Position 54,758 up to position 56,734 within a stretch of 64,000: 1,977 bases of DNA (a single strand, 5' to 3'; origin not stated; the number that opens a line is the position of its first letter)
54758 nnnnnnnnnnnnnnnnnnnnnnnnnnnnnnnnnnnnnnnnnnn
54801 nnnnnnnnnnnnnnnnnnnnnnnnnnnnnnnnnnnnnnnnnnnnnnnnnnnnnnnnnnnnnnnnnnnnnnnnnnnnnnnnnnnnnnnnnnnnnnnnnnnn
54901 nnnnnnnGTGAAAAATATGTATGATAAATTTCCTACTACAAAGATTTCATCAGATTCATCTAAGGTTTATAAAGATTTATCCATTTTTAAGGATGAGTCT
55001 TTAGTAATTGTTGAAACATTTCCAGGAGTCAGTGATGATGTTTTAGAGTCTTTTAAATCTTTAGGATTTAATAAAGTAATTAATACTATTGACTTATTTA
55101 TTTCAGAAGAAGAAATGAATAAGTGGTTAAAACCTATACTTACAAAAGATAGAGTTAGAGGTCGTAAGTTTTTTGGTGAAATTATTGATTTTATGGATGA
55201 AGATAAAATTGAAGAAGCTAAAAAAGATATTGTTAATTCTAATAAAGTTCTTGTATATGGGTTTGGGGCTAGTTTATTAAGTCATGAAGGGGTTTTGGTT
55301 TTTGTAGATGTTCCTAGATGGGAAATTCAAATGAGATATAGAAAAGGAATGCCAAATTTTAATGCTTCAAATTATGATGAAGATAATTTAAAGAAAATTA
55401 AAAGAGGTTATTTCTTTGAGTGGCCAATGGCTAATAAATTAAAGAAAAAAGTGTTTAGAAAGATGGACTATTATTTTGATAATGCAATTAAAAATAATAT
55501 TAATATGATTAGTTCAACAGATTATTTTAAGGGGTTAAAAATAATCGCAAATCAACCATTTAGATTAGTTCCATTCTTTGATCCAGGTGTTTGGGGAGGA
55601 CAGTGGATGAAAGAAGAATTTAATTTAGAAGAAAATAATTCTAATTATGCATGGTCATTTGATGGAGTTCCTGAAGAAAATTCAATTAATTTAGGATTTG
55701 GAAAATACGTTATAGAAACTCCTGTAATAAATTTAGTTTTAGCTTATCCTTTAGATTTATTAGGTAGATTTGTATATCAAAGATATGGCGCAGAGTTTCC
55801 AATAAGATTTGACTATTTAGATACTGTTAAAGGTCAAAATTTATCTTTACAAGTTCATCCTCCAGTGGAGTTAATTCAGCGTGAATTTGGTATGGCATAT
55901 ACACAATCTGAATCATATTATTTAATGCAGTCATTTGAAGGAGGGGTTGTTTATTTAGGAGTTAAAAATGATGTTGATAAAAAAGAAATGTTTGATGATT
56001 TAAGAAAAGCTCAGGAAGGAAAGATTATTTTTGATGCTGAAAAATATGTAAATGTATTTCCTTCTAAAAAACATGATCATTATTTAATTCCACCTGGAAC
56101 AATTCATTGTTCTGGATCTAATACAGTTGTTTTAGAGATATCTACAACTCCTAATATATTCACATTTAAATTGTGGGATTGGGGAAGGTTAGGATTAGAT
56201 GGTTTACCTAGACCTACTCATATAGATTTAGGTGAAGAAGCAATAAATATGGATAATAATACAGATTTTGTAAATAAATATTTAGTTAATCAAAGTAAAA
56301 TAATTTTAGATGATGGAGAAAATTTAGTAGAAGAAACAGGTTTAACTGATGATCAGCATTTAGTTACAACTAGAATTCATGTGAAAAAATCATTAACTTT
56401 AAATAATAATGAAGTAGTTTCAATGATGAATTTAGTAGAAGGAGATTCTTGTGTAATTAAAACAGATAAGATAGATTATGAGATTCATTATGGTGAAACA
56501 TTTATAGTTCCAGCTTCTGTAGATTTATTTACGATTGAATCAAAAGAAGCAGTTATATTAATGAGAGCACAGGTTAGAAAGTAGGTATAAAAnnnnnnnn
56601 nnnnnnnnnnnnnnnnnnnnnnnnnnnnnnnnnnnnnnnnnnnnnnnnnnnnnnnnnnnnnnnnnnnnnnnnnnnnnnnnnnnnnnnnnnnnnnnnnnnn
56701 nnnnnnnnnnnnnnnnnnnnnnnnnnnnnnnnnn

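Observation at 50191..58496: Glycyl-radical eliminase embedded in a sugar-phosphate operon (GRE-AE-DeoR-HAD-PMI-like-HPS-like-PHI-like-DeoC-like): candidate new radical carbohydrate pathway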

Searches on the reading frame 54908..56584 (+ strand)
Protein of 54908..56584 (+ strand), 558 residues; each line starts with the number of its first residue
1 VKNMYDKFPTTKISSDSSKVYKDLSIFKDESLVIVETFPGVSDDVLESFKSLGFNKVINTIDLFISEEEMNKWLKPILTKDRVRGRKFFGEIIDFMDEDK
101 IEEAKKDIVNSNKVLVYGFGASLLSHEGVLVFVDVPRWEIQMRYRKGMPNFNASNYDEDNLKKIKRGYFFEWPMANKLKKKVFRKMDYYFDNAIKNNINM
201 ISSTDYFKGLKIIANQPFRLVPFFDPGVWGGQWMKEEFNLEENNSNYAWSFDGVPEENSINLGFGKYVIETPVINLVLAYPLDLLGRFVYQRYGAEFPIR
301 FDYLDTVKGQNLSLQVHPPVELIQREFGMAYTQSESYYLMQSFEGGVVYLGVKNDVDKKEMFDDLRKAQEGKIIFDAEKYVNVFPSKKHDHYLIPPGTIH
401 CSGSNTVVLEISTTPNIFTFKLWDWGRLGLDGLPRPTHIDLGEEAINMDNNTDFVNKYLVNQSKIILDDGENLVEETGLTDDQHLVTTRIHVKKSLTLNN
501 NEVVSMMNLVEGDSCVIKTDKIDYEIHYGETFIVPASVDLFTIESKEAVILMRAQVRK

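Call 4: search_protein_families(library=pfam, proteins=[window:54908-56584:+])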
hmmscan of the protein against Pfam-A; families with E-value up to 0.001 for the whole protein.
window:54908-56584:+ (558 aa): 1 family
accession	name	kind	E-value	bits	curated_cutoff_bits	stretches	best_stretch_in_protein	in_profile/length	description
PF21621.3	MPI_cupin_dom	-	1.4e-05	25.4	27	1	490-550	16-75/79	Mannose-6-phosphate isomerase, cupin domain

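Call 5: search_protein_families(library=ncbifam, proteins=[window:54908-56584:+])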
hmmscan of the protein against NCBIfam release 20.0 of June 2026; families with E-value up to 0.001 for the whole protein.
window:54908-56584:+ (558 aa): 1 family
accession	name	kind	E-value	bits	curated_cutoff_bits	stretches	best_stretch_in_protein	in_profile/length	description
TIGR00218.1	manA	equivalog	3.4e-10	39.6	116.2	1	371-549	196-355/359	mannose-6-phosphate isomerase, class I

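Call 54: search_solved_structures(query=window:54908-56584:+, max_evalue=0.01, show_alignments=2)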
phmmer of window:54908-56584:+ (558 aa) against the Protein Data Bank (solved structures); distinct sequences matched with E-value up to 0.01: 2.
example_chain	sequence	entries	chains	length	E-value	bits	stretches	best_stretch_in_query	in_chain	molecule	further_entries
1zx5_A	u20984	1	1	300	1.1e-12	50.6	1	228-427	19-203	mannosephosphate isomerase, putative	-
1qwr_A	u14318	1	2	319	2.3e-09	39.6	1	214-546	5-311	Mannose-6-phosphate isomerase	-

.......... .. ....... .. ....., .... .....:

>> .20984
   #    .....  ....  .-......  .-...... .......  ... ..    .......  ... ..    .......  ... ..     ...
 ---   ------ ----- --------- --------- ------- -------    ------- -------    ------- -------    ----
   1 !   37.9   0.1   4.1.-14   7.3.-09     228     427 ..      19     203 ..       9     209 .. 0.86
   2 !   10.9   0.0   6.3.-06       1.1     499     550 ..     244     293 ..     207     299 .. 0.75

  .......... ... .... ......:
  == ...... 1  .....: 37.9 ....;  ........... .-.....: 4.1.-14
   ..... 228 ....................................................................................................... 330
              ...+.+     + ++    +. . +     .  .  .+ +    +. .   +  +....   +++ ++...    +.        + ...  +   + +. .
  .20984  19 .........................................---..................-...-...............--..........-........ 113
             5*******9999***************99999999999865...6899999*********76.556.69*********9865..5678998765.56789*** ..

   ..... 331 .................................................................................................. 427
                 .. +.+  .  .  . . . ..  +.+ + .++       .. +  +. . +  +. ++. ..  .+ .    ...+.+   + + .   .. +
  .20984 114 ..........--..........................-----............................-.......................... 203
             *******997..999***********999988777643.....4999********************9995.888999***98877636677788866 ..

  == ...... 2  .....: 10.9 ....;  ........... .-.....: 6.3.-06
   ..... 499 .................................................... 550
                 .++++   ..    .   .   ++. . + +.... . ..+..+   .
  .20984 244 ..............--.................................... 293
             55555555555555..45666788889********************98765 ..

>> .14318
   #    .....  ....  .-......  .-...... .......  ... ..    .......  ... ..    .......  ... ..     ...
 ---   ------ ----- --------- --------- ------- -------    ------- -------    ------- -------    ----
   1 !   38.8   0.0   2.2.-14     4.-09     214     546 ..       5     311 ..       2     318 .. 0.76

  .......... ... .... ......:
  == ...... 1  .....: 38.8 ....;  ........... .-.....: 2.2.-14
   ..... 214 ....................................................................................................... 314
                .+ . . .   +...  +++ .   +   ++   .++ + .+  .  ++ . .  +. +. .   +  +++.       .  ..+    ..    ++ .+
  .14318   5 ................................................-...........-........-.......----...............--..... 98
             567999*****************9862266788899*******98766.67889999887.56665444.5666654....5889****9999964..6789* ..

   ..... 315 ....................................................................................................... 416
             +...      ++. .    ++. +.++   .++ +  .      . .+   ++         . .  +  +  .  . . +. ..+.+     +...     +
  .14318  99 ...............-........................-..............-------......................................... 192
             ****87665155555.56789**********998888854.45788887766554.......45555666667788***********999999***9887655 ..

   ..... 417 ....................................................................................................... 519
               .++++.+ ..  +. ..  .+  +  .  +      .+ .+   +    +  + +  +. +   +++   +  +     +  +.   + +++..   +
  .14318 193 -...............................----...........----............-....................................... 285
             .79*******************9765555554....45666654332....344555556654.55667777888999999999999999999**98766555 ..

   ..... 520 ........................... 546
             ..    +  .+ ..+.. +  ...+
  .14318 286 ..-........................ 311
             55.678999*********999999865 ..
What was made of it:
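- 54908..56584 (+): Long PMI-like isomerase (probable start 54917, 555 aa). It has an N-terminal alpha/beta domain of about 210 aa with no match, followed by a type I phosphomannose-isomerase cupin domain with Gln, His, Glu and His metal ligands. Sequence hits are sub-threshold (calls 4, 5, 54).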

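Call 55: find_homologous_proteins(query=window:54908-56584:+, max_evalue=1e-10)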
Query window:54908-56584:+ (558 aa): 8000 proteins with E <= 1e-10 among 8000 candidates; the best 120 are listed.
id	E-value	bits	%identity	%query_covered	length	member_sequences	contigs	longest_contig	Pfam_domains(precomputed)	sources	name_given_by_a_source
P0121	0.0e+0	1262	100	99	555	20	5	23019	PF21621.4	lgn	-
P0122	9.1e-237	805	64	99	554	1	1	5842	PF21621.4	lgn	-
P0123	6.3e-225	766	60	99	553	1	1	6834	-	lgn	-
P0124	1.3e-223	762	59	99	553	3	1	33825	-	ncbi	-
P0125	4.9e-222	757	59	99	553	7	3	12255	-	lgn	-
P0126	2.7e-216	738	58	99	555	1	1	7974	PF21621.4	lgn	-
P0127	1.1e-211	722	58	99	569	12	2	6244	PF21621.4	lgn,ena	-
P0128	2.0e-207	708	57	96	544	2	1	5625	-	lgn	-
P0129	3.1e-205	701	55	99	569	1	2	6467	PF21621.4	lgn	-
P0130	7.1e-205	700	55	99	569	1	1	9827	PF21621.4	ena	-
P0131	2.6e-204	698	55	99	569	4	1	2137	PF21621.4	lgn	-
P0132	3.3e-204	698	55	99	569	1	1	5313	PF21621.4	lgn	-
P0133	4.6e-204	697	55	99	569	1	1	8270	PF21621.4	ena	-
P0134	4.8e-199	681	57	95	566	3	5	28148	-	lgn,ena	-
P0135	1.0e-187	643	51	99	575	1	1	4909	-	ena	-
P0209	3.9e-177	608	50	100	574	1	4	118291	-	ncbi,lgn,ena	-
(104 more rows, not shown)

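Call 56: find_encoding_contigs(protein=P0124, flank=8000, max_places=1)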
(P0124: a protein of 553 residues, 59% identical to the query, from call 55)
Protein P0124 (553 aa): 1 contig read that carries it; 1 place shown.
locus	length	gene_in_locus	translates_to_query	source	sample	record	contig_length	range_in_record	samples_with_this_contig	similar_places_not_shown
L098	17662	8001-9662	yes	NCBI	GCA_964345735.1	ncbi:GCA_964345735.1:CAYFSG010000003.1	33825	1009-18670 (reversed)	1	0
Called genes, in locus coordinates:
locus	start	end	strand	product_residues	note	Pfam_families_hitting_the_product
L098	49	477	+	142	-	PF03610:EIIA-man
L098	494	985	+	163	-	PF03830:PTSIIB_sorb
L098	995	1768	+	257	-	PF03609:EII-Sor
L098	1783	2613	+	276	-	PF03613:EIID-AGA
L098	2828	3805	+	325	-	PF01408:GFO_IDH_MocA, PF22725:GFO_IDH_MocA_C3 (weak)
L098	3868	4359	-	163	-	-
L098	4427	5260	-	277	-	PF02485:Branch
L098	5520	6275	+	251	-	PF08220:HTH_DeoR, PF08279:HTH_11 (weak), PF00455:DeoRC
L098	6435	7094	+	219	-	PF00923:TAL_FSA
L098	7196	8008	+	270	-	PF08282:Hydrolase_3, PF12710:HAD (faint), PF13419:HAD_2 (faint), PF05116:S6PP, PF00702:Hydrolase (weak)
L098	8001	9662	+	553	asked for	-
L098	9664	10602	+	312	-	PF20511:PMI_typeI_cat (weak), PF21621:MPI_cupin_dom (weak)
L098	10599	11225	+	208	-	PF00215:OMPdecase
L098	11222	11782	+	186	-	PF01380:SIS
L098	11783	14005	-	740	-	PF02901:PFL-like, PF01228:Gly_radical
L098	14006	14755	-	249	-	PF04131:NanE, PF00478:IMPDH, PF01207:Dus (faint)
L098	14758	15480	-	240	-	PF08220:HTH_DeoR, PF08279:HTH_11 (weak), PF00455:DeoRC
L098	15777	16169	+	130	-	-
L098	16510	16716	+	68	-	-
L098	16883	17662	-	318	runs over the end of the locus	PF01380:SIS (faint)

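Call 57: find_encoding_contigs(protein=P0209, flank=8000, max_places=2)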
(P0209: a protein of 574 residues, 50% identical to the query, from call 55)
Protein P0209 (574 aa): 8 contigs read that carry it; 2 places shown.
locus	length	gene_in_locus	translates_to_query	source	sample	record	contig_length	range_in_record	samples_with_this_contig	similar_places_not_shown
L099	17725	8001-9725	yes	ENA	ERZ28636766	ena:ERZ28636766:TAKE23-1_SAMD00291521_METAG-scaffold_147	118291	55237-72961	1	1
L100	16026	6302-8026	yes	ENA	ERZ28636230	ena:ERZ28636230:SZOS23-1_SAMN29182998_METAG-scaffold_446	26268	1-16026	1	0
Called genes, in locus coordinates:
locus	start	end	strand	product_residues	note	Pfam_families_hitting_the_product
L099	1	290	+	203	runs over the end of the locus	PF00857:Isochorismatase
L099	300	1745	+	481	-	PF17767:NAPRTase_N, PF04095:NAPRTase, PF17956:NAPRTase_C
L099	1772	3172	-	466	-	PF00450:Peptidase_S10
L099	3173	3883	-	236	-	PF07722:Peptidase_C26, PF00117:GATase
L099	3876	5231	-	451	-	PF01841:Transglut_core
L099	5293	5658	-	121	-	-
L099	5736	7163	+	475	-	PF00270:DEAD, PF04851:ResIII, PF00271:Helicase_C, PF03880:DbpA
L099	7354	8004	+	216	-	PF06560:GPI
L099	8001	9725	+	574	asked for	-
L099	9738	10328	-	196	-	PF00990:GGDEF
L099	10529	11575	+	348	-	PF02661:Fic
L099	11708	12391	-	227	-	PF01479:S4, PF00849:PseudoU_synth_2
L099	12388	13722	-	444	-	PF17125:Methyltr_RsmF_N, PF01189:Methyltr_RsmB-F, PF13847:Methyltransf_31 (weak), PF17126:RsmF_methylt_CI, PF13636:Methyltranf_PUA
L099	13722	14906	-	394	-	PF00696:AA_kinase, PF13840:ACT_7, PF22468:ACT_9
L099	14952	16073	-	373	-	PF01979:Amidohydro_1, PF07969:Amidohydro_3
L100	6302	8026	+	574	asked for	-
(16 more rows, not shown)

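Call 80: predict_structure(alignment_id=A3)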
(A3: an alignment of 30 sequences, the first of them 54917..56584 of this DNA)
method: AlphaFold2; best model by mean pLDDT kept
length: 555 residues; sequences in the alignment: 30
mean_pLDDT: 89.7   pTM: 0.90
mean pLDDT of the five models: 89.7, 89.4, 88.7, 88.3, 87.9
residues with pLDDT >= 90: 359; 70-90: 167; 50-70: 28; < 50: 1
segments of 3 or more residues with pLDDT < 50: none
pLDDT, mean of each block of 10 residues (from residue 1): 85 96 95 93 94 95 90 85 88 94 93 96 95 89 86 87 89 93 96 94 98 89 61 71 53 87 96 95 93 88 81 90 83 92 95 96 91 95 95 92 90 81 74 88 95 93 95 83 94 94 95 95 92 97 96 90
secondary structure, 60 per line:
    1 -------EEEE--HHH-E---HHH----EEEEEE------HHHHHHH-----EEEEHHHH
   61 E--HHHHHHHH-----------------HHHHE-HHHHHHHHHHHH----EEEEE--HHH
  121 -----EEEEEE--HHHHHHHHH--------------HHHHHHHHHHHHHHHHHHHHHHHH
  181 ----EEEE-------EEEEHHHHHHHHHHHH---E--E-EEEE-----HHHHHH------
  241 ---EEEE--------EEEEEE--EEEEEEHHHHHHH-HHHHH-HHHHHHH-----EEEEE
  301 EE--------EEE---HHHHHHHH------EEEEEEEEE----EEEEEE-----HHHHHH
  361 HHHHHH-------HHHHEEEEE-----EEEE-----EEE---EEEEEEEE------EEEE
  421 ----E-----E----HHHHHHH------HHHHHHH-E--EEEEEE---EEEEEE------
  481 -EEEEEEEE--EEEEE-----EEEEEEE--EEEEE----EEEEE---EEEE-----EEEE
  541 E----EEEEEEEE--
elements in order: E8-11 E29-34 H41-47 E53-56 H57-60 H64-71 H89-92 H95-106 E111-115 E126-131 H134-142 H157-180 E185-188 E196-199 H200-211 E220-223 H229-234 E244-247 E256-261 E264-269 H270-276 H278-282 H284-290 E296-302 E311-313 H317-324 E331-339 E344-349 H355-366 H374-377 E378-382 E388-391 E397-399 E403-410 E417-420 H436-442 H449-455 E460-465 E469-474 E482-489 E492-496 E502-508 E511-515 E520-524 E528-531 E537-541 E546-553
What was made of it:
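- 54908..56584 (+): The AF2 model has pLDDT 89.7 (call 80).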

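Call 84: fold_search(model_id=the predicted structure, library=pdb)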
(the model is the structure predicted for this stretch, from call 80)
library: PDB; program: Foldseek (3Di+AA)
matches with E <= 10: 1610; with E <= 0.001: 372
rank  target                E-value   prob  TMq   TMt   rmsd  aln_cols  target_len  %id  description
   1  1qwr_A                1.2e-22  1.00  0.51  0.86   3.4       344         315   18  Crystal Structure Analysis of the Mannose 6-Phosphate Isomerase from Bacillus subtilis (released 2004-03-02)
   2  1qwr_B                1.2e-22  1.00  0.51  0.86   3.4       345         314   18  Crystal Structure Analysis of the Mannose 6-Phosphate Isomerase from Bacillus subtilis (released 2004-03-02)
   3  1zx5                  1.0e-19  1.00  0.47  0.83   4.6       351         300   19  The structure of a putative mannosephosphate isomerase from Archaeoglobus fulgidus (released 2005-07-19)
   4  5zuw                  2.9e-16  1.00  0.47  0.65   5.5       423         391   12  Crystal structure of H99Q mutant of phosphomannose isomerase from Salmonella typhimurium (released 2019-05-01)
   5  3h1w                  2.9e-16  1.00  0.46  0.64   5.4       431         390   12  Crystal structure of mannose 6-phosphate isomerase bound with zinc and yttrium (released 2009-05-19)
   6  5zt4                  5.2e-16  1.00  0.47  0.65   5.5       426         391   12  Crystal structure of H99A mutant of phosphomannose isomerase from Salmonella typhimurium (released 2019-05-01)
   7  5zvu                  7.0e-16  1.00  0.46  0.65   5.6       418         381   13  Crystal structure of K132A mutant of phosphomannose isomerase from Salmonella typhimurium (released 2019-05-01)
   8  5zt5                  1.1e-15  1.00  0.47  0.65   5.6       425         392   12  Crystal structure of E134A mutant of phosphomannose isomerase from Salmonella typhimurium (released 2019-05-01)
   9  5zv0                  1.4e-15  1.00  0.47  0.65   5.4       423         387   12  Crystal structure of E264A mutant of phosphomannose isomerase from Salmonella typhimurium (released 2019-05-01)
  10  5zvx                  1.5e-15  1.00  0.47  0.65   5.4       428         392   12  Crystal structure of K86A mutant of phosphomannose isomerase from Salmonella typhimurium (released 2019-05-01)
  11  5zuy                  1.5e-15  1.00  0.46  0.64   5.7       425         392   12  Crystal structure of E134H mutant of phosphomannose isomerase from Salmonella typhimurium (released 2019-05-01)
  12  1pmi                  1.7e-15  1.00  0.44  0.54   7.1       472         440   11  Candida Albicans Phosphomannose Isomerase (released 1997-03-01)
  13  2wfp                  2.1e-15  1.00  0.46  0.64   5.6       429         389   13  Crystal structure of mannose 6-phosphate isomerase (apo form) from Salmonella typhimurium (released 2009-07-14)
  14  3h1y                  2.8e-15  1.00  0.46  0.64   5.4       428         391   13  Crystal structure of mannose 6-phosphate isomerase from Salmonella typhimurium bound to substrate (f6p)and metal atom (z (released 2009-05-19)
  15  3h1m                  3.0e-15  1.00  0.46  0.64   5.5       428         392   12  Crystal structure of mannose 6-phosphate isomerase (holo; zinc bound) (released 2009-05-19)
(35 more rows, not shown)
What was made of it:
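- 54908..56584 (+): Foldseek gives TM 0.86, normalised to the target, against B. subtilis PMI 1qwr (call 84).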
